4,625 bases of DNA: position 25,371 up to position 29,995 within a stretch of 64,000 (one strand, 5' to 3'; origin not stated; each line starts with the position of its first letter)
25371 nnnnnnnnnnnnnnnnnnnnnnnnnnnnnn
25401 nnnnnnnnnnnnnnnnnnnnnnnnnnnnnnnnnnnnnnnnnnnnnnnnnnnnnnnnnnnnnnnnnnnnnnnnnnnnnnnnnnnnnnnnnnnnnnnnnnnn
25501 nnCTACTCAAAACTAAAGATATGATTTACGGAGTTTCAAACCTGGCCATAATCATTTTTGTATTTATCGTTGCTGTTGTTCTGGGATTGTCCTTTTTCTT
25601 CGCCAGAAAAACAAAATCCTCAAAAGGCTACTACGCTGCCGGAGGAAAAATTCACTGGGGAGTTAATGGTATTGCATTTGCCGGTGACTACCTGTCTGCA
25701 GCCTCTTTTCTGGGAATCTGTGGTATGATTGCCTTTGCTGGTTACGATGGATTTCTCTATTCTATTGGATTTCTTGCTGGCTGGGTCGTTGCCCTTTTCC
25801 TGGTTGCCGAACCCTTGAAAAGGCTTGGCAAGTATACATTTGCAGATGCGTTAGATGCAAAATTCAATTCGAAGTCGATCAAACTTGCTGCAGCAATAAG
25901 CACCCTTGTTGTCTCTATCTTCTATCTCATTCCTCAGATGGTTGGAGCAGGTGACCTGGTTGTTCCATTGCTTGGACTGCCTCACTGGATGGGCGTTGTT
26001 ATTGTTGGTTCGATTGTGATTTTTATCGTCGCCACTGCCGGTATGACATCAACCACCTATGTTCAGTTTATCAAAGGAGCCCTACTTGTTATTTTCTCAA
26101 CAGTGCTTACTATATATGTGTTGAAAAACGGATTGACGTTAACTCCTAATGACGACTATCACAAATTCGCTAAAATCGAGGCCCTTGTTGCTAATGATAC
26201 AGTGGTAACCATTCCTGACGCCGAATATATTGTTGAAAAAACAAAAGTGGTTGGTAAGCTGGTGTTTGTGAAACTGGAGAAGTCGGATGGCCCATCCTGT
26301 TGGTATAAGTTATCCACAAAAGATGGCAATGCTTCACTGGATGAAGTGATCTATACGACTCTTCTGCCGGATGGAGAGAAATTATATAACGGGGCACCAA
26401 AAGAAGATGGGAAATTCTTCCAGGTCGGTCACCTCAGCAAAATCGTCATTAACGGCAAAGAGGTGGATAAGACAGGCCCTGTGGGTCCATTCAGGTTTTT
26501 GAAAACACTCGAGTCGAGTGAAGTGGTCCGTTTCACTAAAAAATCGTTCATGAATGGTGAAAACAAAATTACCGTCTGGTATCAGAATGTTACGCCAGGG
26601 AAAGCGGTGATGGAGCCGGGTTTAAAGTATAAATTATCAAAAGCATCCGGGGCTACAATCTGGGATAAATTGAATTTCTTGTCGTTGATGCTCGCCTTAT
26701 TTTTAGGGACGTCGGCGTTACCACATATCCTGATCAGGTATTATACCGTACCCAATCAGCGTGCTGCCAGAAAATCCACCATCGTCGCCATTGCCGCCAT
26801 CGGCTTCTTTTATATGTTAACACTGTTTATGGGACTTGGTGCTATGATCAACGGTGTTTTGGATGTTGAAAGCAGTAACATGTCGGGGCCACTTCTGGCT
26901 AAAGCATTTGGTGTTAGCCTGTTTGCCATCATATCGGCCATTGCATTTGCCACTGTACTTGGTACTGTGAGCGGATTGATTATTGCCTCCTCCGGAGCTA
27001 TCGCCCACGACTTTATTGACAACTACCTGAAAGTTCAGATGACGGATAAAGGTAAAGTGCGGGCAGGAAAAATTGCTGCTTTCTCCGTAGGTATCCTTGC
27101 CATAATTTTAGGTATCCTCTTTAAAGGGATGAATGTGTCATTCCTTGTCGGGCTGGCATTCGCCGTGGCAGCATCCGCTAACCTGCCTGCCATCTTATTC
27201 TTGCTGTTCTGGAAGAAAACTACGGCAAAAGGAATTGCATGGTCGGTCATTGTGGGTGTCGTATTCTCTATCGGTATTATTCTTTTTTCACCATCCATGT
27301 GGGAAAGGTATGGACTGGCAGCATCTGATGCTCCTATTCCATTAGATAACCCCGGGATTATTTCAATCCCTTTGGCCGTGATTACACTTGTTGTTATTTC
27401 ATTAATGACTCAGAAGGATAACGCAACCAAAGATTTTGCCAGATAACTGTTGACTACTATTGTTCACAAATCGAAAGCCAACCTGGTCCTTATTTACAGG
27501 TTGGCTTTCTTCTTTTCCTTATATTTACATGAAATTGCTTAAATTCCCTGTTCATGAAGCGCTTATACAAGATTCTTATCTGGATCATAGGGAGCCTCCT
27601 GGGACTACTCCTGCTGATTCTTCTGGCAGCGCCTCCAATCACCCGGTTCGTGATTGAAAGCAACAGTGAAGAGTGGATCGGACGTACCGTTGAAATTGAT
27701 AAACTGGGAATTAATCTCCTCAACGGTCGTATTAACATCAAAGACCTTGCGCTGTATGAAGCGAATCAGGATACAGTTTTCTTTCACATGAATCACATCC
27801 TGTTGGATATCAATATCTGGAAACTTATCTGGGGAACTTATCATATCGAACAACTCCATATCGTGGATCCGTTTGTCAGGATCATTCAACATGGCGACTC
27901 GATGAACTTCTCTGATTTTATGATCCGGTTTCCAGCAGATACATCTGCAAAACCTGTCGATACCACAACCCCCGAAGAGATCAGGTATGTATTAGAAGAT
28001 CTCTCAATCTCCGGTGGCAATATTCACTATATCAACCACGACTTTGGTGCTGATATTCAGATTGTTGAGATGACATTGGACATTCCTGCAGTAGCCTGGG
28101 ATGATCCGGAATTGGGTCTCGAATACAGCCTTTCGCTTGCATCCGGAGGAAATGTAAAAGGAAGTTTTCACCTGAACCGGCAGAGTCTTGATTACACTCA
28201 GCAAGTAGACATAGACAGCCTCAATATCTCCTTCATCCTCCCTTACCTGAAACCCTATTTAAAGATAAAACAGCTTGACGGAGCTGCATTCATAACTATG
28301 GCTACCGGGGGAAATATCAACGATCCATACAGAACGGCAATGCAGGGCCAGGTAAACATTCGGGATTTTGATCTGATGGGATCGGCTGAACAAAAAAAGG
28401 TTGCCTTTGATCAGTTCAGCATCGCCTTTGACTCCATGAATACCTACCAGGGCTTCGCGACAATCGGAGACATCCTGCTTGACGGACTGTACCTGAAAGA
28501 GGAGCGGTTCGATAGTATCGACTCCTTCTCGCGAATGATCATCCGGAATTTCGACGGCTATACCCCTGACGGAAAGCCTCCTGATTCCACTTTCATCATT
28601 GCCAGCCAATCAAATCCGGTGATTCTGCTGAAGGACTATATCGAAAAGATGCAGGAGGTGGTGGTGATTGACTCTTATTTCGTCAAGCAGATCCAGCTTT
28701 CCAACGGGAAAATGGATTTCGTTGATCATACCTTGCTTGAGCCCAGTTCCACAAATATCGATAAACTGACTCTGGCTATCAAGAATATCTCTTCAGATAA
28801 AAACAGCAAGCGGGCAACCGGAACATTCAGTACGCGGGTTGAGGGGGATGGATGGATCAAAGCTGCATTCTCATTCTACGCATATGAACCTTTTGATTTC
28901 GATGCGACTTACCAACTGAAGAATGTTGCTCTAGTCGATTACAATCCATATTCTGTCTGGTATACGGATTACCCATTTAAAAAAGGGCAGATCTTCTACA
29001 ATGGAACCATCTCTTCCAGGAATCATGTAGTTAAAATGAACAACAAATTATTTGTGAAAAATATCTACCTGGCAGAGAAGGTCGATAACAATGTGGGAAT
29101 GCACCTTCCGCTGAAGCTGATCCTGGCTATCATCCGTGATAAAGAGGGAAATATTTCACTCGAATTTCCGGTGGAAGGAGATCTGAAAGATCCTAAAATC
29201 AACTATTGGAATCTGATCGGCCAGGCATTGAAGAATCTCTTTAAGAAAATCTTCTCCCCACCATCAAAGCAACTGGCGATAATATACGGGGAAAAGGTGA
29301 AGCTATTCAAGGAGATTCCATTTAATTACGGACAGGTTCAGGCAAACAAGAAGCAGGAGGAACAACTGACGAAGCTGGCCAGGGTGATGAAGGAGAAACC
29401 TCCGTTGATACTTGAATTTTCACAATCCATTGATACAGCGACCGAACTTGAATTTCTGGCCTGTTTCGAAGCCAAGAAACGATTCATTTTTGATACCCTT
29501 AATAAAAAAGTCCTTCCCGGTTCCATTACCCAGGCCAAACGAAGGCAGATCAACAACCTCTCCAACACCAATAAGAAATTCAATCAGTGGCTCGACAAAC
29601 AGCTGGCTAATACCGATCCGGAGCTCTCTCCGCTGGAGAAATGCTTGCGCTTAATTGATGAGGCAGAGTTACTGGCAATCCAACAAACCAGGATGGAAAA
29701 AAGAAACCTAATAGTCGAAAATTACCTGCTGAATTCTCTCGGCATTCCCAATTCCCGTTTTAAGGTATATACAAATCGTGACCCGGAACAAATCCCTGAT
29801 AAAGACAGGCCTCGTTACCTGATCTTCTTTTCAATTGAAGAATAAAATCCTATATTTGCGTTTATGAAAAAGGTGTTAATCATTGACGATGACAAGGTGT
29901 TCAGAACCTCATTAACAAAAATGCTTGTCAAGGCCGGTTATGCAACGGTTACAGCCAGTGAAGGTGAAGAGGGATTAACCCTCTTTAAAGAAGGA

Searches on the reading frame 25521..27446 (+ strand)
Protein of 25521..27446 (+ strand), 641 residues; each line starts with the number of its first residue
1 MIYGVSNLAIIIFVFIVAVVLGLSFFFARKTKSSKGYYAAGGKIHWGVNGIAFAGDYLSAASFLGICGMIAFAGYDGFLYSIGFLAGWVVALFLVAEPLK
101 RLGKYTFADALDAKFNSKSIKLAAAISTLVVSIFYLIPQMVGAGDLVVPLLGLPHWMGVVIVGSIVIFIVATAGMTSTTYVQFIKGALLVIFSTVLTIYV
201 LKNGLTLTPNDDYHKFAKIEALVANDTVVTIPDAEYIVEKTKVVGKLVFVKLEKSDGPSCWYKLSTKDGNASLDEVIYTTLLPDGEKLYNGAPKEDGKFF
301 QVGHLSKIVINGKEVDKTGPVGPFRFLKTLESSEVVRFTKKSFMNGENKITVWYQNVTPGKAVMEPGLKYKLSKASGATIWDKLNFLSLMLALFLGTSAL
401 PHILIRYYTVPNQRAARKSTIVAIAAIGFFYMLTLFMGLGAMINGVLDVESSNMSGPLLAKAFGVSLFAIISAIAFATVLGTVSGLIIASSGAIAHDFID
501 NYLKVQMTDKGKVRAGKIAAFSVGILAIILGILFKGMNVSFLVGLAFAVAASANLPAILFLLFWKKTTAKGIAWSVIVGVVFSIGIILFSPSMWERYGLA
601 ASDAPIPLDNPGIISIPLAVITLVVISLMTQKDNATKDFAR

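Call 5: search_protein_families(library=pfam, proteins=[window:25521-27446:+], max_evalue=0.01)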
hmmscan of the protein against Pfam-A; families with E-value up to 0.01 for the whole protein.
window:25521-27446:+ (641 aa): 1 family
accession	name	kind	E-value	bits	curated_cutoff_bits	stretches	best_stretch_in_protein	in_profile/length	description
PF00474.23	SSF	-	4.5e-71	240.3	22.8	2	37-203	1-168/406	Sodium:solute symporter family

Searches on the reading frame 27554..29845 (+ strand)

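Call 5: search_protein_families(library=pfam, proteins=[window:27554-29845:+], max_evalue=0.01)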
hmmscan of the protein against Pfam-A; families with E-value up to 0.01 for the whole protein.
window:27554-29845:+ (763 aa): 1 family
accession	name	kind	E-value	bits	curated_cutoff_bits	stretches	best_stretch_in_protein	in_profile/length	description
PF05359.17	DUF748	-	8.7e-84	282.7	50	2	377-703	671-987/1037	Domain of Unknown Function (DUF748)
